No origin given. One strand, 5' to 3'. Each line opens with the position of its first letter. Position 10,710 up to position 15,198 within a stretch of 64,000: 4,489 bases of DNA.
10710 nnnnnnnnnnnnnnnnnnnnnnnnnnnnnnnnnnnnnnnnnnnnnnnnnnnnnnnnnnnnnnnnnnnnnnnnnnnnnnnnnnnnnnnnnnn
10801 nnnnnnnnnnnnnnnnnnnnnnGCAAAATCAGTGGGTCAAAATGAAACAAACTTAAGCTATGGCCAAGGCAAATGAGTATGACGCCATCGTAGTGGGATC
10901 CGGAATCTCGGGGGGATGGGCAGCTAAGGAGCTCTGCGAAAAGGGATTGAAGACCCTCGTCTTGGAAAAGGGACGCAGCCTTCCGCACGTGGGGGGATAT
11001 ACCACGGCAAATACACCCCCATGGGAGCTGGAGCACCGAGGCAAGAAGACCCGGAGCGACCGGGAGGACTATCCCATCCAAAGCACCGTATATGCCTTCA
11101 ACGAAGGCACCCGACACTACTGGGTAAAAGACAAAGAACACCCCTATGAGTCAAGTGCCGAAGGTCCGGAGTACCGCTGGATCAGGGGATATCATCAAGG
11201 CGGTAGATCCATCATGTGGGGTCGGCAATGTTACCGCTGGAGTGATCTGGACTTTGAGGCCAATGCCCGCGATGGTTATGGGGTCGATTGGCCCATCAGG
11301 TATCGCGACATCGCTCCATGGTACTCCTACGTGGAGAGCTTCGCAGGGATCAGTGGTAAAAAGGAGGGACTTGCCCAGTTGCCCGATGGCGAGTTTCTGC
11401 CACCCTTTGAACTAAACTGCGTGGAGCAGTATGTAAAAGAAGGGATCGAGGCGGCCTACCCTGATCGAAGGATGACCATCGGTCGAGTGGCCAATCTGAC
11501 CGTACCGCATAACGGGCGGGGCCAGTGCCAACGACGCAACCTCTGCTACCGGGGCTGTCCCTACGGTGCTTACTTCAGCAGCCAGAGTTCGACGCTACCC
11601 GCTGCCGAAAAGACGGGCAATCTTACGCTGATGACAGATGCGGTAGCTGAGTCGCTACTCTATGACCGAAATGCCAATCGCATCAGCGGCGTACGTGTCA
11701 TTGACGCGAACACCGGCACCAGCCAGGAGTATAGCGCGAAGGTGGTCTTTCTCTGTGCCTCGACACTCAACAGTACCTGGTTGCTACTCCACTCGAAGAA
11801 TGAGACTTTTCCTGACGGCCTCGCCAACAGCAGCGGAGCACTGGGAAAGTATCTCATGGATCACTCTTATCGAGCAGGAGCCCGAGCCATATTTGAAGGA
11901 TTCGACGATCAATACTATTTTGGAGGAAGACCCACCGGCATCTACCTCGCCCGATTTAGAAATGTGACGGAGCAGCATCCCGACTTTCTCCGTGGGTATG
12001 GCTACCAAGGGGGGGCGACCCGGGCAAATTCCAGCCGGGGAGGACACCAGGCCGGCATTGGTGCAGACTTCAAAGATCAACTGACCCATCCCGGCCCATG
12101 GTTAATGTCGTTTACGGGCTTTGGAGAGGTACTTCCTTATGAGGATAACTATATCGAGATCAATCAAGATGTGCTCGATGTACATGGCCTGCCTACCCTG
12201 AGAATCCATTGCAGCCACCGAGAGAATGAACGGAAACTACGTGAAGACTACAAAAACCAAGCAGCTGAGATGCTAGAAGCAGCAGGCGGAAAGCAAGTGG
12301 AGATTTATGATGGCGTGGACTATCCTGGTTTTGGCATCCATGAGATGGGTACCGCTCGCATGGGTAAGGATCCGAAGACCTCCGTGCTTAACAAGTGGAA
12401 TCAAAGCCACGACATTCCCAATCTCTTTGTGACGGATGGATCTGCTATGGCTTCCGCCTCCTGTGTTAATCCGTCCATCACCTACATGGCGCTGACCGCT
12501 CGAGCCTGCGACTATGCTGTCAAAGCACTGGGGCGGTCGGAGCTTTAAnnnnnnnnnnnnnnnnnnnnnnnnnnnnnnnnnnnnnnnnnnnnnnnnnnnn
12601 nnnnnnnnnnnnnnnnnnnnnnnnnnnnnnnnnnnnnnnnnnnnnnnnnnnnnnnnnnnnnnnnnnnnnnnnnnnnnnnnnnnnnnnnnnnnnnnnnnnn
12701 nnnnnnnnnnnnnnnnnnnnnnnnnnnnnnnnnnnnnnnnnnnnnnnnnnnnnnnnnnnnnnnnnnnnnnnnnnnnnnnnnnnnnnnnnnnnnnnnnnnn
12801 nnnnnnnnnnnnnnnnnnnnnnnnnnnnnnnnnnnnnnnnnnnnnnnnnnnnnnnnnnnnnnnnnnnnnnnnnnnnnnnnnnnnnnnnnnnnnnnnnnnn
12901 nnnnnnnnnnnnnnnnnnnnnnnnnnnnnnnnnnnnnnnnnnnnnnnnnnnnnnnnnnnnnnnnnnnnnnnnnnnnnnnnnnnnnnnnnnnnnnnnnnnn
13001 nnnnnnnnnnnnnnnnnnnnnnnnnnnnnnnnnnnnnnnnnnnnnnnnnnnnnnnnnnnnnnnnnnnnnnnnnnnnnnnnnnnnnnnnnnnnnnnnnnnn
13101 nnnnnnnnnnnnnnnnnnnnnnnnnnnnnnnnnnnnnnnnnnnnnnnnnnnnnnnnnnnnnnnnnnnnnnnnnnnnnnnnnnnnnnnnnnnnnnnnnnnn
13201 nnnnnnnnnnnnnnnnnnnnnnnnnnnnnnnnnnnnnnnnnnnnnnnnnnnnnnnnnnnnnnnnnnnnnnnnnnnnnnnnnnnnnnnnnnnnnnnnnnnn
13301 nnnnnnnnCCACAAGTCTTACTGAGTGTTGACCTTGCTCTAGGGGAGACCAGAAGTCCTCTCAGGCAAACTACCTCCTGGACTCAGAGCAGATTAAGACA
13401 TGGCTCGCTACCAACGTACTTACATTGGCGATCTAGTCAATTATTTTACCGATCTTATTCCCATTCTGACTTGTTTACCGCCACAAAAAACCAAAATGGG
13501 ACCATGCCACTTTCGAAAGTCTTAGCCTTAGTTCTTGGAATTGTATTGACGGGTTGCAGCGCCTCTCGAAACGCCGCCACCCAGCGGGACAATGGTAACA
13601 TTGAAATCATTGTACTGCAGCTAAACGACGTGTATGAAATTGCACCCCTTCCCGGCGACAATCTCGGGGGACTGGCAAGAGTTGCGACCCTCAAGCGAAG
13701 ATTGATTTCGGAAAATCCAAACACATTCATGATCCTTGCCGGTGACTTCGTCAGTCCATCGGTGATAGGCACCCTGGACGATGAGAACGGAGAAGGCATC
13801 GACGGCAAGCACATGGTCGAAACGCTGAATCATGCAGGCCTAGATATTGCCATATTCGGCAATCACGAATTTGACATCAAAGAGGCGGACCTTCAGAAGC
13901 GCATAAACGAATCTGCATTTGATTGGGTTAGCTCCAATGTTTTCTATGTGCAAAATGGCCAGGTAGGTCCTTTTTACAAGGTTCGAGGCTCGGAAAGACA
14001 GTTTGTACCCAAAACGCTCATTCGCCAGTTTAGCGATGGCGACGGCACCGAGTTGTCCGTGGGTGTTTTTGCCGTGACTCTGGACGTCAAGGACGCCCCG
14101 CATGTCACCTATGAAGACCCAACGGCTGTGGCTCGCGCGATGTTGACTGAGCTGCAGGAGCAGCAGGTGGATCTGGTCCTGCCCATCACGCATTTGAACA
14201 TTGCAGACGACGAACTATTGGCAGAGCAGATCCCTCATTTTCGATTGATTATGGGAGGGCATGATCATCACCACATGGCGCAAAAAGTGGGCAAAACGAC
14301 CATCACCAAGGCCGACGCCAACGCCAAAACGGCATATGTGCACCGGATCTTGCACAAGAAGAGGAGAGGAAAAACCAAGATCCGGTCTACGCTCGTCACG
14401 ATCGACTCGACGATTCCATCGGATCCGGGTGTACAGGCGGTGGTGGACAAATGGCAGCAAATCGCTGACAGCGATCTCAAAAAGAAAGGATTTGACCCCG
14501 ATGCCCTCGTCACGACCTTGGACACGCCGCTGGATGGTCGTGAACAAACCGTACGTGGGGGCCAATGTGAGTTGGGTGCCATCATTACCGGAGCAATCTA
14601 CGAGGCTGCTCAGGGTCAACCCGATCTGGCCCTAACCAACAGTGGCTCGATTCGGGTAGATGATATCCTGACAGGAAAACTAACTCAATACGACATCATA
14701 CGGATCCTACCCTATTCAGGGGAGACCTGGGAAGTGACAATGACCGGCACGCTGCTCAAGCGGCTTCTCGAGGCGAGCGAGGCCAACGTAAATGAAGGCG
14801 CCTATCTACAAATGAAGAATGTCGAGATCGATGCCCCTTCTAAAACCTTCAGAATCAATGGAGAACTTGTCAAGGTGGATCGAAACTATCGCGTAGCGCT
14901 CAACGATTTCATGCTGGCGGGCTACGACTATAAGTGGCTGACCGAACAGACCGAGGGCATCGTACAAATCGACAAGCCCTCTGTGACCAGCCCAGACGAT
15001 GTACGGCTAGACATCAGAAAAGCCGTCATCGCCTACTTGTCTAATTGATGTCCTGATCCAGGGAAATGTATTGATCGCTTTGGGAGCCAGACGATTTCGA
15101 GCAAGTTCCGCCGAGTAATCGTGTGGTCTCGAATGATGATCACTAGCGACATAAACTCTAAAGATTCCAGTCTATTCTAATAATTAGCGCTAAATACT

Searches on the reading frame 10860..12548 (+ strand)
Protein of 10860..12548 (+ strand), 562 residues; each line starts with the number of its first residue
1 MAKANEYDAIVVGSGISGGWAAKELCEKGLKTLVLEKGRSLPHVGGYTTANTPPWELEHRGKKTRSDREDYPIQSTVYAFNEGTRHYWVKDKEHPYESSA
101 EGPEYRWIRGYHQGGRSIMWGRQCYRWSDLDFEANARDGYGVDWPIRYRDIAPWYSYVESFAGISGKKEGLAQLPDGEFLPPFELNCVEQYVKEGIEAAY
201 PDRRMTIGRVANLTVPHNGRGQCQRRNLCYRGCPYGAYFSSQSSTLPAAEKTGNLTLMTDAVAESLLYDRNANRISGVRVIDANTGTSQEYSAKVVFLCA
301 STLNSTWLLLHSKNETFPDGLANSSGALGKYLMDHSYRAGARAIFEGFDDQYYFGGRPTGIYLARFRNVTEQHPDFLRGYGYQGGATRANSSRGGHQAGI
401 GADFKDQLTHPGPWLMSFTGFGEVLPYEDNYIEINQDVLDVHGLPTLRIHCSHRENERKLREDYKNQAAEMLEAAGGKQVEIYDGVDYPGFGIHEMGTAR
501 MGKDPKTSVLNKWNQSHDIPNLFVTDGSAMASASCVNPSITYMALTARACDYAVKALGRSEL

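Call 39: search_protein_families(library=pfam, proteins=[window:10860-12548:+])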
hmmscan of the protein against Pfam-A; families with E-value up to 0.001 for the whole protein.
window:10860-12548:+ (562 aa): 6 families
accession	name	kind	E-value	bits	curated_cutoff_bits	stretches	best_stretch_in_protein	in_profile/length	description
PF05199.19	GMC_oxred_C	-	7.1e-22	78.9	24.6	1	426-545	1-138/139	GMC oxidoreductase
PF00732.25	GMC_oxred_N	-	9e-13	49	23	1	102-335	16-216/218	GMC oxidoreductase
PF00890.30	FAD_binding_2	-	1.6e-06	28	20.4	1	8-40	1-33/414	FAD binding domain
PF13450.12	NAD_binding_8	-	8e-06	26.5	21.9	1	11-51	1-38/68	NAD(P)-binding Rossmann-like domain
PF01266.30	DAO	-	7.1e-05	22.9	27.9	1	8-50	1-44/353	FAD dependent oxidoreductase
PF12831.13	FAD_oxidored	-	0.00043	20.1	27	0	8-55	1-45/416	FAD dependent oxidoreductase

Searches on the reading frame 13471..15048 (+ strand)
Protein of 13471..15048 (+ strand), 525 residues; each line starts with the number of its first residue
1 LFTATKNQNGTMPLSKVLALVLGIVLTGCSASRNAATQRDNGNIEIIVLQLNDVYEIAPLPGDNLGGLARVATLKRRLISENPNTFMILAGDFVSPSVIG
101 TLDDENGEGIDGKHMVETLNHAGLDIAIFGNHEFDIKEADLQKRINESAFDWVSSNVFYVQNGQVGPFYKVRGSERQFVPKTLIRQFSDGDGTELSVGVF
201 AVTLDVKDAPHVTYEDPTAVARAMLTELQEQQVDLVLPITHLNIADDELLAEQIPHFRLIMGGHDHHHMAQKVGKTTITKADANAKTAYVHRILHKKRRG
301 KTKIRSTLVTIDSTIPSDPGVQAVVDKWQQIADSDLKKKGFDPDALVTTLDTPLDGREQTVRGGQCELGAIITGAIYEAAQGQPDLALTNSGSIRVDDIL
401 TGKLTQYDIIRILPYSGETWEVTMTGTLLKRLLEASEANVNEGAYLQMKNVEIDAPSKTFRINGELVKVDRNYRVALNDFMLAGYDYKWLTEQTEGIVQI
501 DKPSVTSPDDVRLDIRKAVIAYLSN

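Call 39: search_protein_families(library=pfam, proteins=[window:13471-15048:+])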
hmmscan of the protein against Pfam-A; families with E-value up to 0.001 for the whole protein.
window:13471-15048:+ (525 aa): 2 families
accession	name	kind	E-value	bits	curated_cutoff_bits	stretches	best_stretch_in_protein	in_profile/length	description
PF02872.23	5_nucleotid_C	-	2.7e-22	80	23.6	1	350-486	5-151/158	5'-nucleotidase, C-terminal domain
PF00149.33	Metallophos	-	1.5e-09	39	21.5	1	48-267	3-190/191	Calcineurin-like phosphoesterase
